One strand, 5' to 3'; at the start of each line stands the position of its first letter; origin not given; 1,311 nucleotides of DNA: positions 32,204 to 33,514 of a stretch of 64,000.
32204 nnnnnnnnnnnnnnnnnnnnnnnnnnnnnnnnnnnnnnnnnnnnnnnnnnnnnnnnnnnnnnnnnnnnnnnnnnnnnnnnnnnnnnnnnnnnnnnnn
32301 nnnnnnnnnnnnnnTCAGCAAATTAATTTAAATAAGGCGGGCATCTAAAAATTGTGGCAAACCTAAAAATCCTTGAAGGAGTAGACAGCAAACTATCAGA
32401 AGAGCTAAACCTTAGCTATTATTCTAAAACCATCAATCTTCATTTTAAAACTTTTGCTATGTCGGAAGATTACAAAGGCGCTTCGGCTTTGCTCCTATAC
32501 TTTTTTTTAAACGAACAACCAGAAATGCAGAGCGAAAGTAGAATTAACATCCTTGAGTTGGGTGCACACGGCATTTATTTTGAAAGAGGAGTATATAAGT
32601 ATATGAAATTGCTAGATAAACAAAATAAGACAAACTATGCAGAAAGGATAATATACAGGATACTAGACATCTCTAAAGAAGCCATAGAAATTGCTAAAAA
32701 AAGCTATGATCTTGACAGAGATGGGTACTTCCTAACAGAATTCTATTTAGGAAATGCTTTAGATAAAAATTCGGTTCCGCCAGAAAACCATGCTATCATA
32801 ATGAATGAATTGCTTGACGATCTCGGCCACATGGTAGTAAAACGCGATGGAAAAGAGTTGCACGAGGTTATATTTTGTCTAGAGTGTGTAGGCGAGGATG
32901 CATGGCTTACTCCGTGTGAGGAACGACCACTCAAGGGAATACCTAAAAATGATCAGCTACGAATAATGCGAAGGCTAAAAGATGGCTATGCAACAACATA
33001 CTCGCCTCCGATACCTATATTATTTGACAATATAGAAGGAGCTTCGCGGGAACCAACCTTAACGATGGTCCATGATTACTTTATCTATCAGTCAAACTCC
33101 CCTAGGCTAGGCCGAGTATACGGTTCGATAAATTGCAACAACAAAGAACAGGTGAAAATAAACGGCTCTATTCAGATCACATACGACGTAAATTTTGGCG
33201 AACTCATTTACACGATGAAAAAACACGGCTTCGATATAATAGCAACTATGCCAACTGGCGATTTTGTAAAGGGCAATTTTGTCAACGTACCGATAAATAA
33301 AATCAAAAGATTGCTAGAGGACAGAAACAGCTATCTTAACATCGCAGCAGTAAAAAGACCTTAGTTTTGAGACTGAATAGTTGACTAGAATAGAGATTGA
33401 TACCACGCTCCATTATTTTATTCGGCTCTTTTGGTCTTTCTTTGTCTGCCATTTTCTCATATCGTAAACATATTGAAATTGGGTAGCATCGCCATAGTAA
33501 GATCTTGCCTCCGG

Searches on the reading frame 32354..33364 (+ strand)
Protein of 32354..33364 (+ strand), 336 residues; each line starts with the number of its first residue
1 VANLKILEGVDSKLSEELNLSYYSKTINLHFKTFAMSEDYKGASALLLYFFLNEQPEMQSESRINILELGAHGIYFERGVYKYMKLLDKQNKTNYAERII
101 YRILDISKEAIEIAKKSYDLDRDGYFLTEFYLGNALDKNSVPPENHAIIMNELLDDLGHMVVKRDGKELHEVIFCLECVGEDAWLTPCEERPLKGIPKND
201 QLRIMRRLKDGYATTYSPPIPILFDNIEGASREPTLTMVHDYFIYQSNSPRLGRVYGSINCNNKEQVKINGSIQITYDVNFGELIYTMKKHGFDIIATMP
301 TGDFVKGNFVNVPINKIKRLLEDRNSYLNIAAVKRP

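Call 89: search_protein_families(library=pfam, proteins=[window:32354-33364:+], max_evalue=0.0001)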
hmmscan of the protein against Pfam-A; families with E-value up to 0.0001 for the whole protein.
window:32354-33364:+ (336 aa): 1 family
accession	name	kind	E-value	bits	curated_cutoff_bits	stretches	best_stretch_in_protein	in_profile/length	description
PF02636.23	Methyltransf_28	-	4.4e-07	30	23.3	1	52-293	7-243/249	Putative S-adenosyl-L-methionine-dependent methyltransferase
